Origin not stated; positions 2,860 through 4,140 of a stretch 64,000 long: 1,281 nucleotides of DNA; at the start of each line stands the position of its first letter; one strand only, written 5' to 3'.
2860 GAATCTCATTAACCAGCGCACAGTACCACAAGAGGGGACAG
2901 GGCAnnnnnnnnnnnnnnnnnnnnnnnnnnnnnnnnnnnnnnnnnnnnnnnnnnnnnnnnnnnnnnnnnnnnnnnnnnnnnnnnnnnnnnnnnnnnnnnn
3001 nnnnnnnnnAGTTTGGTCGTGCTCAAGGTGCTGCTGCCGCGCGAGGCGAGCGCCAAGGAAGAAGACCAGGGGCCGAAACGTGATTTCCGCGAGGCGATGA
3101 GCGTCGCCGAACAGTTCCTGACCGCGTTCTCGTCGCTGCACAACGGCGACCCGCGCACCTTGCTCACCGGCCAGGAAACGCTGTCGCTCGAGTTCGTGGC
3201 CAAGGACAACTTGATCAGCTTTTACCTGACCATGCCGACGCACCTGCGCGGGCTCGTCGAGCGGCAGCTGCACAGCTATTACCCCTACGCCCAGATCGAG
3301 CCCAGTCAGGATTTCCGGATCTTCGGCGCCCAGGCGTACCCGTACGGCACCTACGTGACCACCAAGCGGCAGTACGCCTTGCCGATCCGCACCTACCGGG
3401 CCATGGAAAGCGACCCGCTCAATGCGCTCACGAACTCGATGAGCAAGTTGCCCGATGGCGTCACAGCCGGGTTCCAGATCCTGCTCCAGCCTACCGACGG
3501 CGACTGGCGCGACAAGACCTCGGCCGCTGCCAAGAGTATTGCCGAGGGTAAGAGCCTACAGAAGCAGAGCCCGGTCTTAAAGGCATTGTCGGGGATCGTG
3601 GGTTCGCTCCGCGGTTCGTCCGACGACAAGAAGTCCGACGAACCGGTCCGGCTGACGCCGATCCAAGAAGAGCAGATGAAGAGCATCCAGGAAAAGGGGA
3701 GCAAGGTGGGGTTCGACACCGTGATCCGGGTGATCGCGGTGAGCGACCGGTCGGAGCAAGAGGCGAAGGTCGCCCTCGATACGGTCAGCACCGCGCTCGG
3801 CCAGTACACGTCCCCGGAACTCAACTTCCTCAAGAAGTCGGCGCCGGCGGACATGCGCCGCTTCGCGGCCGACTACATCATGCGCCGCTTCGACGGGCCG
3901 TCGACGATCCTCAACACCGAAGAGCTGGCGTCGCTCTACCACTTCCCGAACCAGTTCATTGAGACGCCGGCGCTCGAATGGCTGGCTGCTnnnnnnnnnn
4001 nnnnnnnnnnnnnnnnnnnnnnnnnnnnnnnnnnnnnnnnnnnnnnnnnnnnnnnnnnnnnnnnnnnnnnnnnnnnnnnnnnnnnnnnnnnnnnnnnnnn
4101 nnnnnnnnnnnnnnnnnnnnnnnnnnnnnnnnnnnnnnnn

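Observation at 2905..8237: Translationally coupled pair of paralogous membrane-anchored FtsK/HerA/TraD-superfamily ATPases with an unrecognised ~350-aa N-terminal domain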

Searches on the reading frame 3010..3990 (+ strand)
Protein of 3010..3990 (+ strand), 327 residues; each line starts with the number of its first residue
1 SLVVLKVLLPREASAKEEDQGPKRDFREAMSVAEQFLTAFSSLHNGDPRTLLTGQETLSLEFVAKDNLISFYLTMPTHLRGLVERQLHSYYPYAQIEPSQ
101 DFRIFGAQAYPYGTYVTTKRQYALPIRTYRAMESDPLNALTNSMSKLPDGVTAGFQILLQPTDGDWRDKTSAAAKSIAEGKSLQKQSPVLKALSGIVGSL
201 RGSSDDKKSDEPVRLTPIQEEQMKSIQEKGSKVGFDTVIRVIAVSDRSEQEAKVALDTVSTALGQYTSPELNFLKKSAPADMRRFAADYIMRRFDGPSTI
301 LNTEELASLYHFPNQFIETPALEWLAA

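Call 28: find_related_loci(query=A2, collection=genome_contigs, flank=8000)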
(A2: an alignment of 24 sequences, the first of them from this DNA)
Query A2 (327 aa) in genome_contigs; peptide patterns used: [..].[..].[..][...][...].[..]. (x = any residue, [..] = any of these).
599 stretches matched a pattern (row limit reached: there are more); 548 encode a relative of the query (tblastn E <= 1e-3); the best 80 are kept; 80 distinct loci.
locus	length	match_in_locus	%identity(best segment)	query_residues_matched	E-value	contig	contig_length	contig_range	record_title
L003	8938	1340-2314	71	2-327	3e-162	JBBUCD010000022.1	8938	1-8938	MAG: Patescibacteria group bacterium isolate H41-bin162 H41_bin162_000000000022, whole genome shotgun sequence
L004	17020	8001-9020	39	4-327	1e-65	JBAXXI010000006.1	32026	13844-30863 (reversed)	MAG: Candidatus Berkelbacteria bacterium isolate ELA735 MAG735_6, whole genome shotgun sequence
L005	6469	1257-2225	35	2-327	6e-63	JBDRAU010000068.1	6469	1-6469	MAG: bacterium isolate MEGAHIT-group-1.1015 k141_5873567, whole genome shotgun sequence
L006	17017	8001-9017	34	3-327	2e-62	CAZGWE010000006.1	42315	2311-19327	MAG TPA_asm: uncultured Candidatus Saccharibacteria bacterium isolate binchicken_co251_1001 genome assembly, contig: NOD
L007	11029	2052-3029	33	3-324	2e-61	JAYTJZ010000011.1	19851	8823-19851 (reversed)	MAG: Candidatus Gracilibacteria bacterium isolate GFS_3055 GFS_3055_10, whole genome shotgun sequence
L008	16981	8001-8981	34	2-324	3e-61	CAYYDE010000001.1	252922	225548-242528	MAG TPA_asm: uncultured Candidatus Peribacteria bacterium isolate SRP344714_co2_218 genome assembly, contig: NODE_81_len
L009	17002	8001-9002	35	4-325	5e-61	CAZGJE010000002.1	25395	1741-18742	MAG TPA_asm: uncultured Candidatus Saccharibacteria bacterium isolate SRP272421_co2_166 genome assembly, contig: NODE_49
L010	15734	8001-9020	36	1-325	1e-60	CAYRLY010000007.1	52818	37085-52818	MAG TPA_asm: uncultured Candidatus Saccharibacteria bacterium isolate SRP263991_co2_422 genome assembly, contig: NODE_44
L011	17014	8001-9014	35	3-325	2e-60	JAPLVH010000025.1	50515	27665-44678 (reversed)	MAG: Candidatus Berkelbacteria bacterium isolate LacPavin_0419_WC90_MAG_42_9 LacPavin_0419_WC90_scaffold_66087, whole ge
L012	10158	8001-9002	34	1-324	2e-58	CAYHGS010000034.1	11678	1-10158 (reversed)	MAG TPA_asm: uncultured Candidatus Peribacteria bacterium isolate ERP119702_co1_249 genome assembly, contig: NODE_7092_l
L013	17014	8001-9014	34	1-324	3e-58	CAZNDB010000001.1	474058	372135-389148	MAG TPA_asm: uncultured Candidatus Peribacteria bacterium isolate SRP192927_co4_212 genome assembly, contig: NODE_4_leng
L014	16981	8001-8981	33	1-324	3e-57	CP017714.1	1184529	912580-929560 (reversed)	Candidatus Gracilibacteria bacterium HOT-871, complete genome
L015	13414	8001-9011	34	3-327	3e-56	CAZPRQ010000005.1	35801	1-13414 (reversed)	MAG TPA_asm: uncultured Candidatus Saccharibacteria bacterium isolate SRP286056_co1_790 genome assembly, contig: NODE_12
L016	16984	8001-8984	30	1-324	1e-55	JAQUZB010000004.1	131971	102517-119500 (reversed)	MAG: Candidatus Gracilibacteria bacterium isolate STD2_250 NODE_365_length_131971_cov_6.473582_Sandtown_D2, whole genome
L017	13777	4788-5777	33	1-324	2e-55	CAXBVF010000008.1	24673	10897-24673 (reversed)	MAG TPA_asm: uncultured Candidatus Gracilibacteria bacterium isolate SRR3724508_metabat2_99 genome assembly, contig: ERZ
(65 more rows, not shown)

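Call 31: search_protein_representatives(alignment_id=A2)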
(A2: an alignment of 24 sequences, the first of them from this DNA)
Query: 24 sequences, 331 profile positions. Proteins with E-value up to 0.001 (for the whole library): 4974; up to 1e-10: 3113; up to 1e-30: 1075. The best 150 are listed.
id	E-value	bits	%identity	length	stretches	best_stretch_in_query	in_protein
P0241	6.6e-109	380.4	-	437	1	2-331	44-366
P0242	2.5e-107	375.2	-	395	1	2-331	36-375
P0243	1.2e-104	366.4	-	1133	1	9-331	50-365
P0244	6.6e-103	360.6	-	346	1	4-331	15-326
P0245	1.5e-101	356.2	-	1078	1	8-331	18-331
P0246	2.4e-100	352.2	-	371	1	5-331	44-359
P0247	3.3e-99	348.5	-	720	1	2-331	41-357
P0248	1.8e-98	346.0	-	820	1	2-331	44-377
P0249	3.8e-98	345.0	-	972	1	6-331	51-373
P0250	2.8e-97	342.1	-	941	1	3-331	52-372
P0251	6.2e-97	341.0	-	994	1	20-331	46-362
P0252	2.1e-96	339.2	-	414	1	2-331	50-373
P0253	1.8e-95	336.2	-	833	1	2-331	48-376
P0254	1.1e-94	333.6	-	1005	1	22-331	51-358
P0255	3.1e-94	332.1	-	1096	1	8-331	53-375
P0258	7.5e-92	324.3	-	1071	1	22-331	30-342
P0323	1.7e-70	254.1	-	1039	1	4-331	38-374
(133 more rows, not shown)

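Call 41: predict_structure(alignment_id=A2)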
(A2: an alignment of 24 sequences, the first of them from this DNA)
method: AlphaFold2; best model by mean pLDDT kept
length: 327 residues; sequences in the alignment: 24
mean_pLDDT: 89.1   pTM: 0.87
mean pLDDT of the five models: 89.1, 88.4, 88.3, 87.3, 87.3
residues with pLDDT >= 90: 240; 70-90: 48; 50-70: 30; < 50: 9
segments of 3 or more residues with pLDDT < 50: 201-207
pLDDT, mean of each block of 10 residues (from residue 1): 95 62 84 96 90 91 95 97 97 95 90 95 91 94 95 98 92 89 63 61 50 84 93 97 97 97 92 94 96 95 98 92 86
secondary structure, 60 per line:
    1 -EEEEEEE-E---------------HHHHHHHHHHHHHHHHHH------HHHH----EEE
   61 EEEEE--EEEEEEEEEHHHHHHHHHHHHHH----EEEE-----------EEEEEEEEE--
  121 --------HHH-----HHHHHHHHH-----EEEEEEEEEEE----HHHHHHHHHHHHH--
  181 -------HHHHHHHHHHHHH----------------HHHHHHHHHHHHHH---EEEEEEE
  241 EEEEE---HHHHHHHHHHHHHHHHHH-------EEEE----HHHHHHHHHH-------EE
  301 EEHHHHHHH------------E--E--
elements in order: E2-8 H26-43 H50-53 E58-65 E68-76 H77-90 E95-98 E110-118 H137-145 E151-161 H166-178 H188-200 H217-230 E234-245 H249-266 E274-277 H282-291 E299-302 H303-309

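Call 49: search_solved_structures(query=A2, max_evalue=10, show_alignments=2)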
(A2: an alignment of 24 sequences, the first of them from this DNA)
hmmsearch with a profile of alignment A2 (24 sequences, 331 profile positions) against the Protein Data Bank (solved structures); distinct sequences matched with E-value up to 10: 0.

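Call 53: search_dna_similar(query=window:3010-3990:+, collection=plasmids, mode=protein, max_evalue=0.001)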
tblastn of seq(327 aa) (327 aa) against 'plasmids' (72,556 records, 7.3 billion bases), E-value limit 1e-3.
Records with a match: 35; places in all: 37; records where one place covers at least 80% of the query: 24.
Best place of each record, by identity: <60% 35.
By first word of the organism name: Natrinema 11; Halomontanus 4; Bacillus 4; Haloterrigena 3; Haladaptatus 3; Natronorubrum 1; Priestia 1; halophilic 1; Halostella 1; Salinibaculum 1; and 5 more.
By predicted mobility (MOB-suite, as given by PLSDB): non-mobilizable 35.
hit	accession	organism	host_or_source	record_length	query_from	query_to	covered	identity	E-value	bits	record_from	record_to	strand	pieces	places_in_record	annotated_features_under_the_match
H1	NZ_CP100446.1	Natrinema caseinilyticum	marine sediment,sediment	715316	42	324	87%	25.0%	8e-7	58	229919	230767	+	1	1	hypothetical protein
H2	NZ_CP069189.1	Haloterrigena salifodinae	Salt Microbe,Salt Mine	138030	40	324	87%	24.8%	3e-8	63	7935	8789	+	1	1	hypothetical protein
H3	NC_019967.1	Natrinema pellirubrum DSM 15624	-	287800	24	324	92%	22.9%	2e-6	57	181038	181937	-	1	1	hypothetical protein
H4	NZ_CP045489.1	Natronorubrum aibiense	single cell,Xinjiang Aibi Salt Lake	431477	24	324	92%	22.7%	3e-8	62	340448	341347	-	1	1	hypothetical protein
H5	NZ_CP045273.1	Priestia megaterium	pure culture,Paper surface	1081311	40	325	87%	23.8%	8e-10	67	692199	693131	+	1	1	none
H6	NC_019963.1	Natrinema pellirubrum DSM 15624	-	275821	24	324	92%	22.6%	5e-5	52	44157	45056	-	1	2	hypothetical protein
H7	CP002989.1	halophilic archaeon DL31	-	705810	24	324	92%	22.5%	6e-6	56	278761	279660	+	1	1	hypothetical protein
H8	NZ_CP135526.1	Halomontanus rarus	Salt lake,Salt lake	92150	24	324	92%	22.5%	3e-5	53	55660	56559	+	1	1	hypothetical protein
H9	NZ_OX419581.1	Bacillus subtilis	garden soil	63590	58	315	79%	25.9%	2e-8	64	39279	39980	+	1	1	DUF87 domain-containing protein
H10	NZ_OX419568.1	Bacillus subtilis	garden soil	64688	58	315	79%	25.9%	2e-8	64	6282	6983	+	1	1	DUF87 domain-containing protein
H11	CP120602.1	Bacillus subtilis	cell culture,cornstarch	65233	58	315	79%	25.9%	2e-8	64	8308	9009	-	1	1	DUF87 domain-containing protein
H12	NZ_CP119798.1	Halomontanus rarus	cell culture,sediment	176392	24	324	92%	22.2%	3e-5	53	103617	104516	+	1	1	hypothetical protein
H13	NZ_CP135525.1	Halomontanus rarus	Salt lake,Salt lake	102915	24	324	92%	22.2%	7e-5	52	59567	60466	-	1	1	hypothetical protein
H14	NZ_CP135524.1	Halomontanus rarus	Salt lake,Salt lake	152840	24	324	92%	22.2%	8e-5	52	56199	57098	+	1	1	hypothetical protein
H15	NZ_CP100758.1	Natrinema gelatinilyticum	marine sediment,sediment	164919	42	324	87%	23.5%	2e-6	57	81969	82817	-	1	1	hypothetical protein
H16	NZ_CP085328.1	Haladaptatus salinisoli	cell culture,saline soil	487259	99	324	69%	29.2%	4e-12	74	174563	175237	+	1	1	hypothetical protein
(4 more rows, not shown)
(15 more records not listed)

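Call 54: get_annotated_region(hit=H9, flank=12000)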
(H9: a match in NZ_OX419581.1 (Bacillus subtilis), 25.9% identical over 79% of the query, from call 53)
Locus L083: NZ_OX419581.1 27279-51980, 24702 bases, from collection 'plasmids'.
description: Bacillus subtilis isolate NRS6116 plasmid NRS6116_2, complete sequence
organism: Bacillus subtilis (NCBI taxid 1423)
taxonomy: Bacteria; Bacillota; Bacilli; Bacillales; Bacillaceae; Bacillus; Bacillus subtilis
host: -; source: garden soil; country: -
typing (MOB-suite, as given by PLSDB): non-mobilizable
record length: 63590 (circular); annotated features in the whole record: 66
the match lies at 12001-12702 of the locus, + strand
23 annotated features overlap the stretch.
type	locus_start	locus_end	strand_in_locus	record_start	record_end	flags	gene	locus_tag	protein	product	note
CDS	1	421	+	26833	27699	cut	-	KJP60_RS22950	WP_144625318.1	hypothetical protein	-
CDS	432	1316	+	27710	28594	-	-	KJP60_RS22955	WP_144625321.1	hypothetical protein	-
CDS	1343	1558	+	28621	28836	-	-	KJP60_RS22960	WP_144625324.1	hypothetical protein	-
CDS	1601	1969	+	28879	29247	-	-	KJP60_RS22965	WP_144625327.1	hypothetical protein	-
CDS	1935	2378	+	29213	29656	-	-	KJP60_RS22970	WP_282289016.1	DUF4320 family protein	-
CDS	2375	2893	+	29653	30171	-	-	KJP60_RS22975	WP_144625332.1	hypothetical protein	-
CDS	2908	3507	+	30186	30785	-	-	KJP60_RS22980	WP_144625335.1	hypothetical protein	-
CDS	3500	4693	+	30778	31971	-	-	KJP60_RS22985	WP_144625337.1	peptidoglycan DD-metalloendopeptidase family protein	-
CDS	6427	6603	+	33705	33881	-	-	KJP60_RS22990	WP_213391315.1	hypothetical protein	-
CDS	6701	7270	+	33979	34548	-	-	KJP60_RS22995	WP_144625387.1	hypothetical protein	-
CDS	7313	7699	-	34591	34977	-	-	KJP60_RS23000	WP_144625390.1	hypothetical protein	-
CDS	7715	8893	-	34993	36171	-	-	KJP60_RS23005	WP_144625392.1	hypothetical protein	-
CDS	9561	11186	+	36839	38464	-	-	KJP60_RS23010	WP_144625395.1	hypothetical protein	-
CDS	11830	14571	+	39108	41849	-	-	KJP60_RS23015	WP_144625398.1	DUF87 domain-containing protein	-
CDS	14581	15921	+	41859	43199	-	-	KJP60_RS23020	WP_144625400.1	replication-relaxation family protein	-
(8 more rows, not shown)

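Call 55: get_annotated_region(hit=H2, flank=10000)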
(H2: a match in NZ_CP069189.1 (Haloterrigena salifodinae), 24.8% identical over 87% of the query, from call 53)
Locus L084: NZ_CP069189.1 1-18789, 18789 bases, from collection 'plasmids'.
description: Haloterrigena salifodinae strain BOL5-1 plasmid pHTS138, complete sequence
organism: Haloterrigena salifodinae (NCBI taxid 2675099)
taxonomy: Archaea; Euryarchaeota; Halobacteria; Halobacteriales; Natrialbaceae; Haloterrigena; Haloterrigena salifodinae
host: -; source: Salt Microbe,Salt Mine; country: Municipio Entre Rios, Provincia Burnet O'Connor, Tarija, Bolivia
typing (MOB-suite, as given by PLSDB): non-mobilizable; mating-pair formation MPF_T
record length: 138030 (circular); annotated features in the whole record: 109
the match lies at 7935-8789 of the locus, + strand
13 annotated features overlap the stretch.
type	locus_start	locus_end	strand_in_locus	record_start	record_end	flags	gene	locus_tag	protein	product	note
CDS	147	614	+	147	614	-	-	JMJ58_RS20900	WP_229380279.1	pilin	-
CDS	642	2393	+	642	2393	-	-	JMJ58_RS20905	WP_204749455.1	hypothetical protein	-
CDS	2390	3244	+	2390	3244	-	-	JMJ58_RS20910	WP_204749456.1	hypothetical protein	-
CDS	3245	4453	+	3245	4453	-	-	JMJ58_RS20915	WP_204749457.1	hypothetical protein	-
CDS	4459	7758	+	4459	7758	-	-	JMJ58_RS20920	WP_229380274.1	conjugal transfer protein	-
CDS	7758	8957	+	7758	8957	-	-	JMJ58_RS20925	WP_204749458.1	hypothetical protein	-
CDS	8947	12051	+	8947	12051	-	-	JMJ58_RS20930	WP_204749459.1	TraM recognition domain-containing protein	-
CDS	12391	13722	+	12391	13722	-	-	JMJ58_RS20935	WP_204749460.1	hypothetical protein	-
CDS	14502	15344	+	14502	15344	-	-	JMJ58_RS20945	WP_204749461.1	hypothetical protein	-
CDS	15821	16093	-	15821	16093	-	-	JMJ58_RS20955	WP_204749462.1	hypothetical protein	-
CDS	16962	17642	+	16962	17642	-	-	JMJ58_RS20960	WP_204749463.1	helix-turn-helix domain-containing protein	GO:0006355 - regulation of DNA-templated transcription [Evidence IEA]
CDS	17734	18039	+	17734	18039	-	-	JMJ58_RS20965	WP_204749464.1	AbrB/MazE/SpoVT family DNA-binding domain-containing protein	-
CDS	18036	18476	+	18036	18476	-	-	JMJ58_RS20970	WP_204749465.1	PIN domain-containing protein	-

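Call 56: search_protein_families(library=pfam, max_evalue=0.01, proteins=[L083:11830-14568:+, L083:14581-15918:+, L083:19115-21676:+, L084:7758-8954:+, L084:8947-12048:+, L084:4459-7755:+, L083:9561-11183:+])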
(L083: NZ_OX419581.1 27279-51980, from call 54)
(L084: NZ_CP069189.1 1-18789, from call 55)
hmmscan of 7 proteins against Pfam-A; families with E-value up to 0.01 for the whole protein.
L083:11830-14568:+ (913 aa): 3 families
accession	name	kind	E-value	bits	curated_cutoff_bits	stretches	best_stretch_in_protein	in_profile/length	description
PF01935.23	DUF87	-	2.6e-09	38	23.2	1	340-596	12-211/220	Helicase HerA, central domain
PF01580.24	FtsK_SpoIIIE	-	2e-05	24.6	24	1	324-371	14-60/221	FtsK/SpoIIIE family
PF10412.15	TrwB_AAD_bind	-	5.8e-05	22.6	20.5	0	514-713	140-334/387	Type IV secretion-system coupling protein DNA-binding domain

L083:14581-15918:+ (446 aa): 0 families

L083:19115-21676:+ (854 aa): 3 families
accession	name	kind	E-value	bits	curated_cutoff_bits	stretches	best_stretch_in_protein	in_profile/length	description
PF12846.13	AAA_10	-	8.4e-85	285.4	27.5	1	488-841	1-362/362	AAA-like domain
PF19044.6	P-loop_TraG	-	0.0021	17.2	25.8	1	725-772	253-300/413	TraG P-loop domain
PF11130.14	TraC_F_IV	-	0.0022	17.5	28.1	1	326-430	260-360/375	TraC protein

L084:7758-8954:+ (399 aa): 0 families

L084:8947-12048:+ (1034 aa): 5 families
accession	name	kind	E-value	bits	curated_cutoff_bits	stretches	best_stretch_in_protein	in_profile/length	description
PF12696.13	TraG-D_C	-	5.2e-06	26.8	22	1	389-467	3-84/126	TraM recognition site of TraD and TraG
PF02534.20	T4SS-DNA_transf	-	1.3e-05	24.7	20.1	1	320-471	238-391/468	Type IV secretory system Conjugative DNA transfer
PF10412.15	TrwB_AAD_bind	-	3.1e-05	23.5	20.5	1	130-459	8-320/387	Type IV secretion-system coupling protein DNA-binding domain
PF25199.1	nSTAND_NTPase5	-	0.00019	21.7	34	1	139-188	43-93/145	Novel STAND NTPase 5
PF03288.22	Pox_D5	-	0.0059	17.5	21.4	0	943-999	2-59/86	Poxvirus D5 protein-like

L084:4459-7755:+ (1099 aa): 2 families
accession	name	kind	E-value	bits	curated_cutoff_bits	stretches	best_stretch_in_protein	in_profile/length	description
PF13401.12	AAA_22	-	0.00025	21.8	27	0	860-914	70-122/130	AAA domain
PF12696.13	TraG-D_C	-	0.00028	21.2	22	1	878-958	4-85/126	TraM recognition site of TraD and TraG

L083:9561-11183:+ (541 aa): 0 families

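Call 59: get_annotated_region(hit=H16, flank=10000)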
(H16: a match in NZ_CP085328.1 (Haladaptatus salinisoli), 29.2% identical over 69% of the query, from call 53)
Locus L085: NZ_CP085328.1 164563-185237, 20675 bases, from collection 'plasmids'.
description: Haladaptatus salinisoli strain PSR8 plasmid unnamed1, complete sequence
organism: Haladaptatus salinisoli (NCBI taxid 2884876)
taxonomy: Archaea; Euryarchaeota; Halobacteria; Halobacteriales; Haladaptataceae; Haladaptatus; Haladaptatus salinisoli
host: -; source: cell culture,saline soil; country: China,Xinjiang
typing (MOB-suite, as given by PLSDB): non-mobilizable
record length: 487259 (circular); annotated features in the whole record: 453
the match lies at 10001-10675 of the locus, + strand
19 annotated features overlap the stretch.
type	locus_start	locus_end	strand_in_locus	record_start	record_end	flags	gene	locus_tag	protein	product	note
CDS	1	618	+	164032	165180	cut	-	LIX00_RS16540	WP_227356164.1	rhodanese-like domain-containing protein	-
CDS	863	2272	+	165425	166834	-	-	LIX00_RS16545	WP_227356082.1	FAD-dependent oxidoreductase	-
CDS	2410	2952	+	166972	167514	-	-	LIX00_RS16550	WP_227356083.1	hypothetical protein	-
CDS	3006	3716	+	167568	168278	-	-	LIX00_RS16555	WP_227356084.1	phosphoglycerol geranylgeranyltransferase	-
CDS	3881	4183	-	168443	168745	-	-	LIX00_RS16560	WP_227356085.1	hypothetical protein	-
CDS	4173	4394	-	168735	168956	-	-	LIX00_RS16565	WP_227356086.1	winged helix-turn-helix domain-containing protein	-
CDS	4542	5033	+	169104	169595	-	-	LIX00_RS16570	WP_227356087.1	hypothetical protein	-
CDS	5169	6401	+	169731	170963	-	-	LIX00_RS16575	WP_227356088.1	hypothetical protein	-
CDS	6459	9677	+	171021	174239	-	-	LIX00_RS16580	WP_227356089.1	hypothetical protein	-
CDS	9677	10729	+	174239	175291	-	-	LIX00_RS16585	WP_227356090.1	hypothetical protein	-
CDS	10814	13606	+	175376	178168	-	-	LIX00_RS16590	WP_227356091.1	type IV secretion system DNA-binding domain-containing protein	-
CDS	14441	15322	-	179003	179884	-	-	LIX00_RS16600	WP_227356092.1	NmrA/HSCARG family protein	-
CDS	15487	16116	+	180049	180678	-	-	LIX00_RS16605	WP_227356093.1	helix-turn-helix domain-containing protein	-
CDS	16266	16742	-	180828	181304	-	-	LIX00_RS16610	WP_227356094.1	transcriptional regulator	-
CDS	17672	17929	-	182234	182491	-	-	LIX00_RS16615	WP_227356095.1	hypothetical protein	-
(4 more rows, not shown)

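Call 71: find_homologous_proteins(query=L083:11830-14568:+, max_evalue=0.00001)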
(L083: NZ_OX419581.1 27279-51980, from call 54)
Query L083:11830-14568:+ (913 aa): 38 proteins with E <= 0.00001 among 8000 candidates.
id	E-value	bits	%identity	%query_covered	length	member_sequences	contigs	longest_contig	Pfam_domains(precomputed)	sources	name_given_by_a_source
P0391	0.0e+0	2052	100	100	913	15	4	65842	PF26449.1,PF01935.24,PF01580.25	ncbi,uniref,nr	ncbi:helicase HerA domain-containing protein [Bacillus subtilis]|uniref:helicase HerA domain-contain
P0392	0.0e+0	1119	64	82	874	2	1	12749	PF26449.1,PF01935.24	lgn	-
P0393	0.0e+0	1119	57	100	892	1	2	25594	PF26449.1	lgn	-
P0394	0.0e+0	1040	56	90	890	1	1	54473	PF26449.1,PF01935.24,PF01580.25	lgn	-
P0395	1.7e-281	955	52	89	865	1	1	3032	PF26449.1,PF01935.24,PF01580.25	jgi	-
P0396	4.0e-277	940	54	88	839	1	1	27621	PF26449.1,PF01935.24,PF01580.25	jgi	jgi:DNA helicase HerA-like ATPase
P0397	5.2e-231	788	45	90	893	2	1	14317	PF26449.1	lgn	-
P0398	6.5e-217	741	46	85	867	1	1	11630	PF26449.1,PF01580.25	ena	-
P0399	1.2e-213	730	42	93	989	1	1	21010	PF01580.25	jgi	-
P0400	1.0e-210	721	43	88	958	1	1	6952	PF26449.1,PF01935.24,PF01580.25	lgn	-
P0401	1.4e-205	703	44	84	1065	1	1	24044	-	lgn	-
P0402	1.3e-200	687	43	87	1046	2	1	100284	PF26449.1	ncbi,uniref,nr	ncbi:hypothetical protein AV654_19495 [Paenibacillus elgii]|uniref:Helicase HerA central domain-cont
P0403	2.2e-197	676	43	84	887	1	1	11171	PF26449.1,PF01935.24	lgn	-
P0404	1.7e-193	664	42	84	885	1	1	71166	PF26449.1,PF01935.24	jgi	-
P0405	2.5e-166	574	50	63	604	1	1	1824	PF01935.24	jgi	-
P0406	6.6e-41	159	26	79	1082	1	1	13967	PF26449.1,PF10412.16,PF01935.24,PF02534.21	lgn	-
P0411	1.0e-29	122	25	80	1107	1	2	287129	PF26449.1,PF10412.16,PF01935.24,PF12696.14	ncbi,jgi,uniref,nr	ncbi:DUF87 domain-containing protein [candidate division WS5 bacterium]|uniref:DUF87 domain-containi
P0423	1.2e-21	95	23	70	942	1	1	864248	PF26449.1,PF10412.16,PF01935.24,PF00575.30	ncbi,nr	ncbi:S1 RNA-binding domain-containing protein [candidate division WWE3 bacterium]|nr:S1 RNA-binding 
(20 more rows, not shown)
